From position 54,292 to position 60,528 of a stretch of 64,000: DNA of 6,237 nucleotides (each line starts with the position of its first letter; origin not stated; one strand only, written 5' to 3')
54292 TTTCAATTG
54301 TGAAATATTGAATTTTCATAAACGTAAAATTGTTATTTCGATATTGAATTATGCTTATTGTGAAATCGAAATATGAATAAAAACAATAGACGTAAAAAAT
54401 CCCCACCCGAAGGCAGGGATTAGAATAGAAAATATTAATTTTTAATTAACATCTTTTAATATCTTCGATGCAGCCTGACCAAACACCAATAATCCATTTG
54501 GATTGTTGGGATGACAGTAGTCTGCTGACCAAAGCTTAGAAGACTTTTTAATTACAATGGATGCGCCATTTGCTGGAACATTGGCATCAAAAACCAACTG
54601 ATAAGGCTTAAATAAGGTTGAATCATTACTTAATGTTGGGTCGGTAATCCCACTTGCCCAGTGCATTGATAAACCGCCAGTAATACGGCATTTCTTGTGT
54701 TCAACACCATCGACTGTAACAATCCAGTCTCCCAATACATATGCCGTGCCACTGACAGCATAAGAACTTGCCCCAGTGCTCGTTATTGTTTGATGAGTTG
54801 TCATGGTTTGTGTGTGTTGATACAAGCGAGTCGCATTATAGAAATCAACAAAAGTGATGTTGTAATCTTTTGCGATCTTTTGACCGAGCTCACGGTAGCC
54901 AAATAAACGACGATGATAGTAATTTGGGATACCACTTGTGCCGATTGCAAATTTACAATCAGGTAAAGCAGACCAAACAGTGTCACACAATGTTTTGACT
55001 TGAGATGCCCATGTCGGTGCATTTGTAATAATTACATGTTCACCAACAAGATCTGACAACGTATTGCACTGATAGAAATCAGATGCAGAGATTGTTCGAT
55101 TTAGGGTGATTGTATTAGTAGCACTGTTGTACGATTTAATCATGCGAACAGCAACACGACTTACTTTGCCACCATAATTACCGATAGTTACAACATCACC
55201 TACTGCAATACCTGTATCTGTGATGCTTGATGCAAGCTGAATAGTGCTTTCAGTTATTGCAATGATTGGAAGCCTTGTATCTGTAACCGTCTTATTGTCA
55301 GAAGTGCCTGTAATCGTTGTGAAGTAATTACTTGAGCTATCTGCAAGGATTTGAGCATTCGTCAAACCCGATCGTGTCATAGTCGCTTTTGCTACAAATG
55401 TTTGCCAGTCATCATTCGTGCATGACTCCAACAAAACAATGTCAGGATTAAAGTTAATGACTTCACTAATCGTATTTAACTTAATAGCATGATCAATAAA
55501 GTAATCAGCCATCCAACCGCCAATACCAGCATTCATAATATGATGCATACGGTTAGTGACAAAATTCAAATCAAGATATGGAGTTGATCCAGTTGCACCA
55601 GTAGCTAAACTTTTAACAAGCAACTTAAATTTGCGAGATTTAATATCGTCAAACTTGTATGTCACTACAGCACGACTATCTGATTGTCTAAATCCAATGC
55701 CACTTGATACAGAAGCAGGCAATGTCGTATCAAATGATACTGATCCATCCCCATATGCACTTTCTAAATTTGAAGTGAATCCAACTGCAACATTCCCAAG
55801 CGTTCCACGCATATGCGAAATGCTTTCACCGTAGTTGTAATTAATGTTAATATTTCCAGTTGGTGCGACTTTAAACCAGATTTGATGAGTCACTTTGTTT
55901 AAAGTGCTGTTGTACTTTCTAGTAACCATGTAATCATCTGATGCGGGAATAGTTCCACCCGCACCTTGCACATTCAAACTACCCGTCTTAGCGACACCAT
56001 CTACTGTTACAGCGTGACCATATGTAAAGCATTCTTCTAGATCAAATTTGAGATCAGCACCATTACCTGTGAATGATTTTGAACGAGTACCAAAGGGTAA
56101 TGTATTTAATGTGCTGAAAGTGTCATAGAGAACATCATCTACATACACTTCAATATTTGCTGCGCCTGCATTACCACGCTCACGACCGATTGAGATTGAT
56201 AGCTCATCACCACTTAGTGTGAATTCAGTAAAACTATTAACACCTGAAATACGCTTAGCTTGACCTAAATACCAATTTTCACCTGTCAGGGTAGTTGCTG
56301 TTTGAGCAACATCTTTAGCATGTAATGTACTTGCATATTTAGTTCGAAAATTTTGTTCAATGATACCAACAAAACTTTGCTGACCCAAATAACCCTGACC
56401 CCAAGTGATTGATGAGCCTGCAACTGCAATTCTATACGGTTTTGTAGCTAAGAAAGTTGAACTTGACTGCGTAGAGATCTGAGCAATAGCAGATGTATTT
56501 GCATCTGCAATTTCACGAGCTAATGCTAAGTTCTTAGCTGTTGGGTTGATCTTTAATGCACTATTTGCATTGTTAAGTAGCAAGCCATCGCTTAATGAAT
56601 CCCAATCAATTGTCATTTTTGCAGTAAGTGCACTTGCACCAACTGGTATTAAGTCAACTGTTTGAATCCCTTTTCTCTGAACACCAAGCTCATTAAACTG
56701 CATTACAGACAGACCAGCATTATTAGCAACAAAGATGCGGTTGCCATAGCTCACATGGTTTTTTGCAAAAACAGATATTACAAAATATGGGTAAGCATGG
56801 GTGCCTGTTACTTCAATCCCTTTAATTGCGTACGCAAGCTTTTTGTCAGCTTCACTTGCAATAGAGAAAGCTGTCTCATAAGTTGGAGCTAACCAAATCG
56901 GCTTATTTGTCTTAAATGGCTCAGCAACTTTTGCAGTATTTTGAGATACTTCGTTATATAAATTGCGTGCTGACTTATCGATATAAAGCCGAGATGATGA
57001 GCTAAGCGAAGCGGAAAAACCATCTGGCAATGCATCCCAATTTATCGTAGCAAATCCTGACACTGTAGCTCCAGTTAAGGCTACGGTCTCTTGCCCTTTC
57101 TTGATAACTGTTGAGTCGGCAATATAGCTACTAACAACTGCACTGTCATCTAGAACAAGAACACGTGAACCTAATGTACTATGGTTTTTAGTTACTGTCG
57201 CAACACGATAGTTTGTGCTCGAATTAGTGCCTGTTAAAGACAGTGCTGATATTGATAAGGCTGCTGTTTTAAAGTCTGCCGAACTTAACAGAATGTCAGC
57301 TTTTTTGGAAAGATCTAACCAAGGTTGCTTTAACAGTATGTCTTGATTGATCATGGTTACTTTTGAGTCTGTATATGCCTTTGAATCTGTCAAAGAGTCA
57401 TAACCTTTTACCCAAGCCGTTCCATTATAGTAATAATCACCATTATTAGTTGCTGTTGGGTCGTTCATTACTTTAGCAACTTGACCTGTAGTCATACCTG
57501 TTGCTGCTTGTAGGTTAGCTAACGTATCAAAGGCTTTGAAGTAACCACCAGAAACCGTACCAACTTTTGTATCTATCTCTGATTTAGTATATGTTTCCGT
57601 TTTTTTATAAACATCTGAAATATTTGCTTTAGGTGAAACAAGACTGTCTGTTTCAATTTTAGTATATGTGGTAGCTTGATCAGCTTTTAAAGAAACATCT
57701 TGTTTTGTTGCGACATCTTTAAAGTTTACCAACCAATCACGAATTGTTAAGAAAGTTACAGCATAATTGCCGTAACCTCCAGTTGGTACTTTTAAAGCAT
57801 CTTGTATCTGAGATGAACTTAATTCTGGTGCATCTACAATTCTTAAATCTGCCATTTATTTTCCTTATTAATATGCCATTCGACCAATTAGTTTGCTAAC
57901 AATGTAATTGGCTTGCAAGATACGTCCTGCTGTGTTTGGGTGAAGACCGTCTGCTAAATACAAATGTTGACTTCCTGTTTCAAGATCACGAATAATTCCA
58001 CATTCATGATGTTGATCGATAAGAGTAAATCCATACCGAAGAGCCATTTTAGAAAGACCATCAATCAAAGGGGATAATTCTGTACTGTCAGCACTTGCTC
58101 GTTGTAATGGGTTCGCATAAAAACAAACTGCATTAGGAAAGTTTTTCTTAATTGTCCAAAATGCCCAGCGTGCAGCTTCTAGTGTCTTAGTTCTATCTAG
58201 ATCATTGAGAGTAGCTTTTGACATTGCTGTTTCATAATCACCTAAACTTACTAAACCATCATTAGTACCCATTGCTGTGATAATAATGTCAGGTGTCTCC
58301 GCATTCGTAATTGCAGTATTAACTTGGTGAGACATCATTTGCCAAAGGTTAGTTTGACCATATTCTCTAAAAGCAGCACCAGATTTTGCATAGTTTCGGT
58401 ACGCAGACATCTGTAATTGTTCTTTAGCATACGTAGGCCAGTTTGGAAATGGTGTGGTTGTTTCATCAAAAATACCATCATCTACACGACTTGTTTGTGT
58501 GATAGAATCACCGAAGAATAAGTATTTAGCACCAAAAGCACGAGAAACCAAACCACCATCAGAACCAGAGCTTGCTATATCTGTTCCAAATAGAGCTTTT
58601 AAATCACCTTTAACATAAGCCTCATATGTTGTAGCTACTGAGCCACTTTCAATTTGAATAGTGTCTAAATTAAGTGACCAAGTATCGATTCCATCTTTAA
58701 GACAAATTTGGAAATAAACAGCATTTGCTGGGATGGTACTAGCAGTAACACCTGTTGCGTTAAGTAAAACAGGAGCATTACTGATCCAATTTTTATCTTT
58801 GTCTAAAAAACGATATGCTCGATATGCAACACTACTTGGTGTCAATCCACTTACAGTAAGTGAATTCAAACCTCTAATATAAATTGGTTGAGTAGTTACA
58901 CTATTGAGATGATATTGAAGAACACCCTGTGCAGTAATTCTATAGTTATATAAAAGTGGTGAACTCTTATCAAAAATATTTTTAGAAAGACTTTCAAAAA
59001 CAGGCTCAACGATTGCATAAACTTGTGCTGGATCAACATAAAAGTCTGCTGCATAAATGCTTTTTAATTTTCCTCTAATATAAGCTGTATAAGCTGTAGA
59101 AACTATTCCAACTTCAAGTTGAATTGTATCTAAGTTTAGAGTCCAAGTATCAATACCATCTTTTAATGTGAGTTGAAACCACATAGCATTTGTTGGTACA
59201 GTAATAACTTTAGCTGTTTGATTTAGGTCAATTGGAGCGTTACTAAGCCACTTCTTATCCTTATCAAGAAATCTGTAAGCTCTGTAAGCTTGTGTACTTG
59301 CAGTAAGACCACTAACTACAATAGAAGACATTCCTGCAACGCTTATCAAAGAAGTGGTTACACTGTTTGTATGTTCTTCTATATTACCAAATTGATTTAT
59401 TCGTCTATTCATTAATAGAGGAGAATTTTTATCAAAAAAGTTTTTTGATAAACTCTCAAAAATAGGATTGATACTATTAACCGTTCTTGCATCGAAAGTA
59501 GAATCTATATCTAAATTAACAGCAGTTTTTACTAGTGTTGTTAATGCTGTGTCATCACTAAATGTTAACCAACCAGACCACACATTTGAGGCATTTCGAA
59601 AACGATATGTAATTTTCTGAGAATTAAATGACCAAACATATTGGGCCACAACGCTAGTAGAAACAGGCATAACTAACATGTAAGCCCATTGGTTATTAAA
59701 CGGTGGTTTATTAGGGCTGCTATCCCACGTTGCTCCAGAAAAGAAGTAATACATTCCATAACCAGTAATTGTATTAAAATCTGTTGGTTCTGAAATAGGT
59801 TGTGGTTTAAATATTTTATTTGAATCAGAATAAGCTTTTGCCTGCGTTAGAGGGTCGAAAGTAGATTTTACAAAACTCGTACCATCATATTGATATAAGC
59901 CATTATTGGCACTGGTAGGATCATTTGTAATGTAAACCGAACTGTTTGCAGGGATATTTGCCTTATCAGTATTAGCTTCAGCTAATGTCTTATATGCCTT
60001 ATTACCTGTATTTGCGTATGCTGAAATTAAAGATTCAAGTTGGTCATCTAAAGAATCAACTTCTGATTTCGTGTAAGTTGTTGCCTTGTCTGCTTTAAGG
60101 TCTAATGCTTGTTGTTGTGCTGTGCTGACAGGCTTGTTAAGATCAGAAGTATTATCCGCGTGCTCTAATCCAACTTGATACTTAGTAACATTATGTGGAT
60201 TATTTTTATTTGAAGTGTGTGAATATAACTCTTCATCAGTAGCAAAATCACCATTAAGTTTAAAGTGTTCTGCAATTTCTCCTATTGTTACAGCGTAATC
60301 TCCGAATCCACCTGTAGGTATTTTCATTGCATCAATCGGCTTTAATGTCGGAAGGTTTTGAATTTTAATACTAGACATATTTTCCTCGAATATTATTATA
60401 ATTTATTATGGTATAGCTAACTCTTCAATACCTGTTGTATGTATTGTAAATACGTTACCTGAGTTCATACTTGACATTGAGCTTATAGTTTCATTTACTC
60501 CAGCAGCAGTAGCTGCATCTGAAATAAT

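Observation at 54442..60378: Two paralogous giant tail fibres, each ending in an SGNH/GDSL esterase-like domain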

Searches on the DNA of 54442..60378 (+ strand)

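Call 6: search_dna_similar(query=window:54442-60378:+, collection=phages, mode=near, max_rows=20)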
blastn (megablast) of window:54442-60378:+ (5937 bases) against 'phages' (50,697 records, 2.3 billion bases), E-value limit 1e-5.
No match.
